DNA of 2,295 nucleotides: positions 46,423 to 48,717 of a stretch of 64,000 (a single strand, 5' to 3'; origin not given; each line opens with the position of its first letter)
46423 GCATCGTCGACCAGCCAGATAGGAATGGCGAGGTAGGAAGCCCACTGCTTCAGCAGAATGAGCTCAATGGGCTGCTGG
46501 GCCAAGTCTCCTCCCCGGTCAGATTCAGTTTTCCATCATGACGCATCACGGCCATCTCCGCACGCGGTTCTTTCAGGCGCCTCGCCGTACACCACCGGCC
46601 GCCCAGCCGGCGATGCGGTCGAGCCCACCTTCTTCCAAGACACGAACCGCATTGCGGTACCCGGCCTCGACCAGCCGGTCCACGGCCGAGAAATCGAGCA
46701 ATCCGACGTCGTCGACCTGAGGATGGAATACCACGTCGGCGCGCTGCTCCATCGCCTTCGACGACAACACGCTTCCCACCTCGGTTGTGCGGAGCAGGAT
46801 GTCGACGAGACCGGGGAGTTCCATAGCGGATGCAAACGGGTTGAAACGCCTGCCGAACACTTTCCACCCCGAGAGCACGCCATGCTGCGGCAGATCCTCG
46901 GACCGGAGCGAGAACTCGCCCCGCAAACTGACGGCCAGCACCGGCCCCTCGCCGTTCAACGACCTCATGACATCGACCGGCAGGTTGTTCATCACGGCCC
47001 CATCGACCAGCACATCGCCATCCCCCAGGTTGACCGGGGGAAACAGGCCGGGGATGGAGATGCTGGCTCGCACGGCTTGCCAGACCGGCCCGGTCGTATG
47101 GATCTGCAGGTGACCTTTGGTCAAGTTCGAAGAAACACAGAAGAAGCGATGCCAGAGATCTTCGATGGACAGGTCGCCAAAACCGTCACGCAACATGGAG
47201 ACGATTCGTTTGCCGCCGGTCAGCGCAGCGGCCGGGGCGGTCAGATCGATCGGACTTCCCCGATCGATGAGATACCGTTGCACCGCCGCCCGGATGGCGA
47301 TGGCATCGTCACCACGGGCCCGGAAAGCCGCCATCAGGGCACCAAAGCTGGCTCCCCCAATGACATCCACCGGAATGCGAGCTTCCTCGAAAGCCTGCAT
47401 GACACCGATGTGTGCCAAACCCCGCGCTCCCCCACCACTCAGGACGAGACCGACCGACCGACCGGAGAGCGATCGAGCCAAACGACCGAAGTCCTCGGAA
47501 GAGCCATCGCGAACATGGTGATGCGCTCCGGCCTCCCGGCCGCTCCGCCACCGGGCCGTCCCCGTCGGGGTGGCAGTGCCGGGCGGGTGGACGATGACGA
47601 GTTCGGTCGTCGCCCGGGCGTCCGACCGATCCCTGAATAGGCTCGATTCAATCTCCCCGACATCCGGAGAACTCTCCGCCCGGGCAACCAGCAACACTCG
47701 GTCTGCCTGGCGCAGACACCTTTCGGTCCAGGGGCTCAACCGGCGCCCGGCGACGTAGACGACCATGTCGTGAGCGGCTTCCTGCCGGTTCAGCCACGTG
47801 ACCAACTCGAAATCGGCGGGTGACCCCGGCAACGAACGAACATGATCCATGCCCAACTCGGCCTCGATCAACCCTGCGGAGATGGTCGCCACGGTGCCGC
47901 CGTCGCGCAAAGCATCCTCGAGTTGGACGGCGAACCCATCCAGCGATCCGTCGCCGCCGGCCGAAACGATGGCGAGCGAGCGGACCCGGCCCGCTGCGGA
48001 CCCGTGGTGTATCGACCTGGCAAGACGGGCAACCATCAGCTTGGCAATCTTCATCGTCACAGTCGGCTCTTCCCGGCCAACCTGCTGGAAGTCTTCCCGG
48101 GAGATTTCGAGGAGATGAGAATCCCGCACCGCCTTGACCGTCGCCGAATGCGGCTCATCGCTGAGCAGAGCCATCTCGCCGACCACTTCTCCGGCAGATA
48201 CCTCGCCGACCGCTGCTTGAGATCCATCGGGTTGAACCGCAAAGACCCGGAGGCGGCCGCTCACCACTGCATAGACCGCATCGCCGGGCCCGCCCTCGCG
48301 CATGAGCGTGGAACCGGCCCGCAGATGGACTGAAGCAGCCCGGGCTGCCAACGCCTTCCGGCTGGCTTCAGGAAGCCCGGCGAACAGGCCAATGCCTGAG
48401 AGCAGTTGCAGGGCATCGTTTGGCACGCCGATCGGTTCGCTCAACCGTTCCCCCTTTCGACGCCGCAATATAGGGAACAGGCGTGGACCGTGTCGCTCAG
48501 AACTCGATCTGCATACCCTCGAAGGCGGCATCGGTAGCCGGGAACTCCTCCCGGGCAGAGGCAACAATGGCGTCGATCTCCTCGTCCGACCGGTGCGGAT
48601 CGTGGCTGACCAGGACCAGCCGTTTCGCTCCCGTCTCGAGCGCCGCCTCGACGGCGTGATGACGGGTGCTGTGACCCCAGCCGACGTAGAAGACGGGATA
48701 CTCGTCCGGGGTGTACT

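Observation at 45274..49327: Operon: MBL hydrolase, cNMP-binding patatin phospholipase, PAS protein, MBL hydrolase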

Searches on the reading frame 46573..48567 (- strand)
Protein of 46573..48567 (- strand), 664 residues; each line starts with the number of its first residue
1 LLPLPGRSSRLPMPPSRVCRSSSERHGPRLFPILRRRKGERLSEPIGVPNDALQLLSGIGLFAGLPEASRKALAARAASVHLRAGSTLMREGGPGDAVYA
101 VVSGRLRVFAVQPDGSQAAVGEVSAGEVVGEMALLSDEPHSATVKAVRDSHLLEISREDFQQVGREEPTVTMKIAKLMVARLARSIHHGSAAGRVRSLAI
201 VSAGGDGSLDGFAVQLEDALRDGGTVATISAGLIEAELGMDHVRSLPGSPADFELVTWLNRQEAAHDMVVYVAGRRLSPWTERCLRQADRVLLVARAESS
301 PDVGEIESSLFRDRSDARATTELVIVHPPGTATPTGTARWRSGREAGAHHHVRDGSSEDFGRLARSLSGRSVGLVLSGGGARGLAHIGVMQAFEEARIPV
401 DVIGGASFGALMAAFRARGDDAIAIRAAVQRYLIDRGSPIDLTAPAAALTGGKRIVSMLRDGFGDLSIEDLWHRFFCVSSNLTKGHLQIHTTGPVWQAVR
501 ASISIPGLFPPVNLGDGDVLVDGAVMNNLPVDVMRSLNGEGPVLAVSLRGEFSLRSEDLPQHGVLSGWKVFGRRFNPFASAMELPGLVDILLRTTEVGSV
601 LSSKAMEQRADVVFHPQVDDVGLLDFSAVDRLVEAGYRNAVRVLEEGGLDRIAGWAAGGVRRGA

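Call 4: search_protein_families(library=pfam, proteins=[window:46573-48567:-], max_evalue=0.01)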
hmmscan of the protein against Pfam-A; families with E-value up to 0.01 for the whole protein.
window:46573-48567:- (664 aa): 3 families
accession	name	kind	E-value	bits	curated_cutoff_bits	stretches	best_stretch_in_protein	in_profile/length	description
PF01734.28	Patatin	-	2.2e-33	116.5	27.7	1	374-533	1-189/191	Patatin-like phospholipase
PF24179.1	NTE_Ploop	-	8.7e-31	107.9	27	1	196-353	3-157/223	Neuropathy Target Esterase family P-loop like domain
PF00027.35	cNMP_binding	-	8.8e-25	86.9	27.5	1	80-163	2-85/89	Cyclic nucleotide-binding domain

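Call 5: search_protein_families(library=ncbifam, proteins=[window:46573-48567:-], max_evalue=0.01)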
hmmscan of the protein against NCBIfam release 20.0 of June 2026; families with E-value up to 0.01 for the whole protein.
window:46573-48567:- (664 aa): 14 families
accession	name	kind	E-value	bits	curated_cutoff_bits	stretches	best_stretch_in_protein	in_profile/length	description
NF007623.0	PRK10279.1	equivalog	4.5e-29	101.6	272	1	371-559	5-191/301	patatin-like phospholipase RssA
NF058543.1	ActPatMycb56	equivalog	5e-14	51.9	460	1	61-185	3-125/317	acetyltransferase Pat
TIGR03896.1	cyc_nuc_ocin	subfamily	1.9e-13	50.5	161.05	1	74-171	158-255/317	bacteriocin-type transport-associated protein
NF008732.0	PRK11753.1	equivalog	1e-12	48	266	1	77-185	23-132/214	cAMP-activated global transcriptional regulator CRP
NF041163.2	encap_f2b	equivalog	5.7e-12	45.5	400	1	65-194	82-213/450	family 2B encapsulin nanocompartment shell protein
NF043045.1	T4SS_VpdC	equivalog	5.2e-10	38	1000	1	374-416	308-350/880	Dot/Icm T4SS effector VpdC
NF050806.1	TransRegFixKCaul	equivalog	2e-06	27.2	300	1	72-194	18-137/215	transcriptional regulator FixK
NF007707.0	PRK10402.1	subfamily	1.4e-05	24.9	180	1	79-187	33-141/226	transcriptional regulator YeiL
NF041079.1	CBASS_lipase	equivalog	2.5e-05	23.7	200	1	374-492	4-132/317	CBASS cGAMP-activated phospholipase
NF006901.0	PRK09392.1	equivalog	2.7e-05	23.6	211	1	56-177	9-129/236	transcriptional activator FtrB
NF008365.0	PRK11161.1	subfamily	2.9e-05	23.5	228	1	83-181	53-150/250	fumarate/nitrate reduction transcriptional regulator Fnr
NF010499.0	PRK13918.1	equivalog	0.0002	20.9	274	1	79-161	14-94/205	CRP/FNR family transcriptional regulator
NF052518.1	TransRegLdrP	equivalog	0.007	16.4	300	0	86-151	8-72/195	transcriptional regulator LdrP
NF053664.1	TransRegPtrACyano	equivalog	0.0083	15.5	300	0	77-185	12-110/196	Crp/Fnr family transcriptional regulator PtrA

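Call 11: search_solved_structures(query=window:46573-48567:-, max_evalue=0.001)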
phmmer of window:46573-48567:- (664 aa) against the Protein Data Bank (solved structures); distinct sequences matched with E-value up to 0.001: 127 (the best 60 are shown).
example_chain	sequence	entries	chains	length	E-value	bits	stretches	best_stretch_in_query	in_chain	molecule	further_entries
5fqu_A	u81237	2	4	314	4.4e-24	88.2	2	469-546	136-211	PATATIN-LIKE PROTEIN, PLPD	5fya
9ya0_MA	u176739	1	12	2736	3.3e-16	62.2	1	54-161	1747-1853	PCR12, TGME49_219070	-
5j3u_A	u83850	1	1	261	2.5e-15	59.3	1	60-169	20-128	Protein Kinase A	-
2pqq_A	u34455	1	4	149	1.5e-14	56.7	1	60-184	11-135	Putative transcriptional regulator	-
1o7f_A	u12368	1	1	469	1.1e-13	53.8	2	31-174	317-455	CAMP-DEPENDENT RAP1 GUANINE-NUCLEOTIDE EXCHANGE FACTOR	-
4din_B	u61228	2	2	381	1.9e-13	53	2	57-163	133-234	cAMP-dependent protein kinase type I-beta regulatory subunit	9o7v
2byv_E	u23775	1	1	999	9.8e-13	50.7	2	31-174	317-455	RAP GUANINE NUCLEOTIDE EXCHANGE FACTOR 4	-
4ev0_A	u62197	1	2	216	1.3e-12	50.2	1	58-183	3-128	Transcription regulator, Crp family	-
5jr7_B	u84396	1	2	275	3.4e-12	48.9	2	55-163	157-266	cAMP-dependent protein kinase type I-alpha regulatory subunit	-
1ne4_A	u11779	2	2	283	3.6e-12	48.8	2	55-163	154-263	cAMP-dependent protein kinase type I-alpha regulatory chain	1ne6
1rgs_A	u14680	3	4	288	3.8e-12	48.7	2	55-163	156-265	CAMP DEPENDENT PROTEIN KINASE | cAMP-dependent protein kinase type I-alpha regulatory chain | cAMP-dependent protein kinase type I-alpha regulatory subunit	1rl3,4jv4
4x6r_B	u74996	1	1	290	5.4e-12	48.3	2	61-163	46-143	cAMP-dependent protein kinase type I-alpha regulatory subunit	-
2qcs_B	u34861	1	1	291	5.4e-12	48.2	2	61-163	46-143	cAMP-dependent protein kinase type I-alpha regulatory subunit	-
6rsx_A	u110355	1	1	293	7.2e-12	47.8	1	56-163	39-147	Regulatory Subunit of Protein Kinase A (cAMP-dependent) from Euglena gracilis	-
5kbf_A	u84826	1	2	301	9.6e-12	47.4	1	81-165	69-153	CAMP-dependent protein kinase regulatory subunit, putative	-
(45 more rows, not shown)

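Call 16: find_homologous_proteins(query=window:46573-48444:-, max_evalue=1e-20)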
Query window:46573-48444:- (623 aa): 2767 proteins with E <= 1e-20 among 8000 candidates; the best 120 are listed.
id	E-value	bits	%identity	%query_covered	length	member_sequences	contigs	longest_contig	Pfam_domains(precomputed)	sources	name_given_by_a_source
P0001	0.0e+0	1353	100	100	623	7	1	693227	PF24179.2,PF00027.36,PF01734.28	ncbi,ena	-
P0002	0.0e+0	1136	86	98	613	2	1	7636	PF24179.2,PF00027.36,PF01734.28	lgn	-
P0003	0.0e+0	1111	83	98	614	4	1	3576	PF24179.2,PF00027.36,PF01734.28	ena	-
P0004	0.0e+0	1061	80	98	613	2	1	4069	PF24179.2,PF00027.36,PF01734.28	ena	-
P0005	0.0e+0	1034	77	98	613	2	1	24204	PF24179.2,PF00027.36,PF01734.28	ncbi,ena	-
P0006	1.6e-289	980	74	98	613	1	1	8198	PF24179.2,PF00027.36,PF01734.28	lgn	-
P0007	9.8e-286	967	74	98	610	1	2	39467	PF24179.2,PF00027.36,PF01734.28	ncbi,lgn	-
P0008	5.3e-278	942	76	91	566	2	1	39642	PF24179.2,PF00027.36,PF01734.28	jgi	jgi:predicted acylesterase/phospholipase RssA/CRP-like cAMP-binding protein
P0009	1.4e-272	924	70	98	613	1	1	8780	PF24179.2,PF00027.36,PF01734.28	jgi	jgi:predicted acylesterase/phospholipase RssA/CRP-like cAMP-binding protein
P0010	7.0e-272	922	71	96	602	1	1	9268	PF24179.2,PF00027.36,PF01734.28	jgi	jgi:predicted acylesterase/phospholipase RssA/CRP-like cAMP-binding protein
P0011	1.3e-267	907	73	91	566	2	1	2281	PF24179.2,PF00027.36,PF01734.28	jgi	jgi:NTE family protein/lysophospholipid hydrolase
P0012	9.0e-267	905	74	91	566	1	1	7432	PF24179.2,PF00027.36,PF01734.28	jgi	jgi:NTE family protein/lysophospholipid hydrolase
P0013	3.7e-237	807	70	84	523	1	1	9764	PF24179.2,PF01734.28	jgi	jgi:predicted acylesterase/phospholipase RssA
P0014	2.3e-234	798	62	96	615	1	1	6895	PF24179.2,PF00027.36,PF01734.28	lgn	-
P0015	4.1e-224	764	64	90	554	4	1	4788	PF24179.2,PF00027.36,PF01734.28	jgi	jgi:predicted acylesterase/phospholipase RssA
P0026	7.4e-162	558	47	96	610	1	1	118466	PF24179.2,PF00027.36,PF01734.28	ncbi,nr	ncbi:MAG: cyclic nucleotide-binding and patatin-like phospholipase domain-containing protein [Acidim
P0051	6.6e-153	529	45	96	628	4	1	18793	PF24179.2,PF00027.36,PF01734.28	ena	-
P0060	5.6e-151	522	47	94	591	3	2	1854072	PF24179.2,PF00027.36,PF01734.28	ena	-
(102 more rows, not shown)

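Call 17: find_encoding_contigs(protein=P0001, flank=10000, max_places=3)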
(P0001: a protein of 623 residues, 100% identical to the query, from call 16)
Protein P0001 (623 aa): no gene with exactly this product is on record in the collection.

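Call 18: find_encoding_contigs(protein=P0007, flank=8000, max_places=3)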
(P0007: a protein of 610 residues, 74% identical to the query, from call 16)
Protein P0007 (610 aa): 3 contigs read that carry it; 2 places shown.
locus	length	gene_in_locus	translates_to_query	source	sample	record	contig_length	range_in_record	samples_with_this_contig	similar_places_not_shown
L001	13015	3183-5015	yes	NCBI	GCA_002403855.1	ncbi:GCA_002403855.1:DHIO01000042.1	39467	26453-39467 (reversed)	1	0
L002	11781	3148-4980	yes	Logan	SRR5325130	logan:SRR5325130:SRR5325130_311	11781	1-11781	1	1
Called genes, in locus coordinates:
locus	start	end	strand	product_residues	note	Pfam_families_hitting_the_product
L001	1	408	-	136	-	?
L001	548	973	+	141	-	PF00072:Response_reg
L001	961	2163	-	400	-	PF06772:LtrA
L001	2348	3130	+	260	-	PF12706:Lactamase_B_2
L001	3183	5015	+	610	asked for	PF00027:cNMP_binding, PF24179:NTE_Ploop, PF01734:Patatin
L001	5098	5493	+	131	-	-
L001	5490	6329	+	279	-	PF00753:Lactamase_B (weak), PF12706:Lactamase_B_2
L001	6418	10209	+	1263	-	PF00211:Guanylate_cyc, PF13424:TPR_12 (faint), PF00211:Guanylate_cyc, PF13191:AAA_16, PF00515:TPR_1 (faint), PF07719:TPR_2 (faint)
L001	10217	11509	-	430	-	-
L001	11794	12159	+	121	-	PF00072:Response_reg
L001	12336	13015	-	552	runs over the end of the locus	PF00512:HisKA, PF02518:HATPase_c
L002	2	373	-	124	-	?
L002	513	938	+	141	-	PF00072:Response_reg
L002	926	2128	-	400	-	PF06772:LtrA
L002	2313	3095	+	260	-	PF12706:Lactamase_B_2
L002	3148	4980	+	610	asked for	PF00027:cNMP_binding, PF24179:NTE_Ploop, PF01734:Patatin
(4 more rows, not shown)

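Call 19: find_encoding_contigs(protein=P0026, flank=8000, max_places=3)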
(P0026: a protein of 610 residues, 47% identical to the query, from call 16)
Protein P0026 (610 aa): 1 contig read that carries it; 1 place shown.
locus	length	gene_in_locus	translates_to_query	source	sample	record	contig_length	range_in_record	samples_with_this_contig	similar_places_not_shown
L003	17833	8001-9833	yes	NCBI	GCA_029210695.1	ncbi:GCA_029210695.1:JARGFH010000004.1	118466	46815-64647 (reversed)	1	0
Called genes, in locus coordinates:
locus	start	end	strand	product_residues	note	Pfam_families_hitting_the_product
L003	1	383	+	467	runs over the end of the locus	PF06545:AllG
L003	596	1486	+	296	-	PF00941:FAD_binding_5, PF03450:CO_deh_flav_C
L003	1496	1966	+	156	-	PF00111:Fer2 (weak), PF01799:Fer2_2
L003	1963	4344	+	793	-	PF01315:Ald_Xan_dh_C, PF02738:MoCoBD_1, PF20256:MoCoBD_2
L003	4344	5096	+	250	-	-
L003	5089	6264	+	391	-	PF00108:Thiolase_N, PF22691:Thiolase_C_1, PF02803:Thiolase_C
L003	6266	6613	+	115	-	PF01796:OB_ChsH2_C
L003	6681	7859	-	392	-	PF06772:LtrA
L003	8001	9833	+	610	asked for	PF00027:cNMP_binding, PF24179:NTE_Ploop, PF01734:Patatin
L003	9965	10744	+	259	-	PF23023:Anti-Pycsar_Apyc1 (faint), PF12706:Lactamase_B_2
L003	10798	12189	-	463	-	PF00027:cNMP_binding, PF02518:HATPase_c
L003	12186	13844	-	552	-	PF00072:Response_reg, PF01266:DAO (faint), PF01946:Thi4 (faint), PF07992:Pyr_redox_2, PF13738:Pyr_redox_3, PF00070:Pyr_redox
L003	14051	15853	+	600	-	PF00999:Na_H_Exchanger, PF02254:TrkA_N (weak)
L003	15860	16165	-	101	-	-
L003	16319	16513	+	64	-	-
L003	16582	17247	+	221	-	PF02660:G3P_acyltransf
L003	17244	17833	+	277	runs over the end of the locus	PF02645:DegV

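Call 27: find_related_loci(query=A1, collection=genome_contigs, flank=10000)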
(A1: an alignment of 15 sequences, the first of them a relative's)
Query A1 (623 aa) in genome_contigs; peptide patterns used: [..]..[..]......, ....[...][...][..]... (x = any residue, [..] = any of these).
600 stretches matched a pattern (row limit reached: there are more); 537 encode a relative of the query (tblastn E <= 1e-3); the best 80 are kept; 80 distinct loci.
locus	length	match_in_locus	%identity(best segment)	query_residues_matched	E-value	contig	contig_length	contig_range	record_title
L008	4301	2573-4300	47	13-601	1e-162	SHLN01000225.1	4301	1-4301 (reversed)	MAG: Acidimicrobiia bacterium isolate MetaBAT.bin.17 NODE_8286_length_4301_cov_8.978333, whole genome shotgun sequence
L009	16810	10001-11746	40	4-605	8e-122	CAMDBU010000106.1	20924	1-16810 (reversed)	MAG: Syntrophobacter sp. SbD2 isolate MaH-04nov19-76 genome assembly, contig: MaH-04nov19-C6400, whole genome shotgun se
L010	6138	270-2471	36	3-603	1e-119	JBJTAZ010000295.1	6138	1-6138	MAG: Nitrospiraceae bacterium isolate samp_4332_semibin_237 samp_4332_2380396, whole genome shotgun sequence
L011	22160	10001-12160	36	8-597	3e-116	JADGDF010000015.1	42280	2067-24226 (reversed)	MAG: Thiotrichaceae bacterium isolate BB3 NODE_793_length_42280_cov_607.831559, whole genome shotgun sequence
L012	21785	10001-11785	38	8-605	4e-116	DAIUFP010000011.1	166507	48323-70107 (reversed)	MAG TPA_asm: Gemmatimonadaceae bacterium isolate CTOTU41476 NODE_23_length_166507_cov_6.095523, whole genome shotgun seq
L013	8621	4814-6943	35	20-605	1e-115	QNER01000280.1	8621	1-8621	MAG: Candidatus Parabeggiatoa sp. nov. 1 isolate B3_G6 B3_Guay6_scaffold_07352, whole genome shotgun sequence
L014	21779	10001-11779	42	9-609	3e-115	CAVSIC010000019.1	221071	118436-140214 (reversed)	MAG: uncultured Microthrixaceae bacterium isolate MFD01275.bin.3.280 genome assembly, contig: contig_19193, whole genome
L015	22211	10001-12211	38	4-610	9e-115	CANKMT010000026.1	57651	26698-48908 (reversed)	MAG: Betaproteobacteria bacterium isolate TH-Jun18-184 genome assembly, contig: TH-Jun18-C905, whole genome shotgun sequ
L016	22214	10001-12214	36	1-605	2e-114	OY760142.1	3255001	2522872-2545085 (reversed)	MAG: Nitrospirota bacterium isolate 41fe4016-ed88-40a2-aca4-2b8d86c50af7 genome assembly, chromosome: 1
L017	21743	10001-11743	38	8-616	4e-111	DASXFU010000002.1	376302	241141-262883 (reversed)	MAG TPA_asm: Rhizomicrobium sp. isolate SMAG_U5146 k141_2274826, whole genome shotgun sequence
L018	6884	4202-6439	38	10-623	1e-110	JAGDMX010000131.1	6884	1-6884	MAG: Chloroflexota bacterium isolate CTSoil_045 scaffold_14429, whole genome shotgun sequence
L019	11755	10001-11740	38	8-615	2e-109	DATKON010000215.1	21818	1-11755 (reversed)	MAG TPA_asm: Rhizomicrobium sp. isolate SMAG_U14765 k141_4609201, whole genome shotgun sequence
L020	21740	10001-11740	37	8-615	9e-108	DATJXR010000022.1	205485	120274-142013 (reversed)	MAG TPA_asm: Rhizomicrobium sp. isolate SMAG_U15131 k141_2776662, whole genome shotgun sequence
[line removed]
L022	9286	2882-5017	34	18-605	2e-103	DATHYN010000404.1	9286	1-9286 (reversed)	MAG TPA_asm: Anaerolineae bacterium isolate SMAG_U16212 k141_1666366, whole genome shotgun sequence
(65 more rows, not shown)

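Call 31: find_related_loci(query=window:46573-48444:-, collection=metagenome_contigs, flank=10000)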
Query window:46573-48444:- (623 aa) in metagenome_contigs; peptide patterns used: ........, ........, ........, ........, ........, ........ (x = any residue, [..] = any of these).
420 stretches matched a pattern; 144 encode a relative of the query (tblastn E <= 1e-3); the best 80 are kept; 80 distinct loci.
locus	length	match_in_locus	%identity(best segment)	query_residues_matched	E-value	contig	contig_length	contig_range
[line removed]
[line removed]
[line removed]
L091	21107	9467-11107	36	20-610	3e-101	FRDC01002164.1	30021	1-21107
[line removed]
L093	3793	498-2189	37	20-609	2e-99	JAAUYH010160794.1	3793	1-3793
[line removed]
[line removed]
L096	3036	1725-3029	38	20-471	1e-77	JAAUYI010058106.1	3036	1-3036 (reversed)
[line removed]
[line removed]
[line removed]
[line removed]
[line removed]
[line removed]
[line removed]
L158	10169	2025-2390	30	13-144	7e-10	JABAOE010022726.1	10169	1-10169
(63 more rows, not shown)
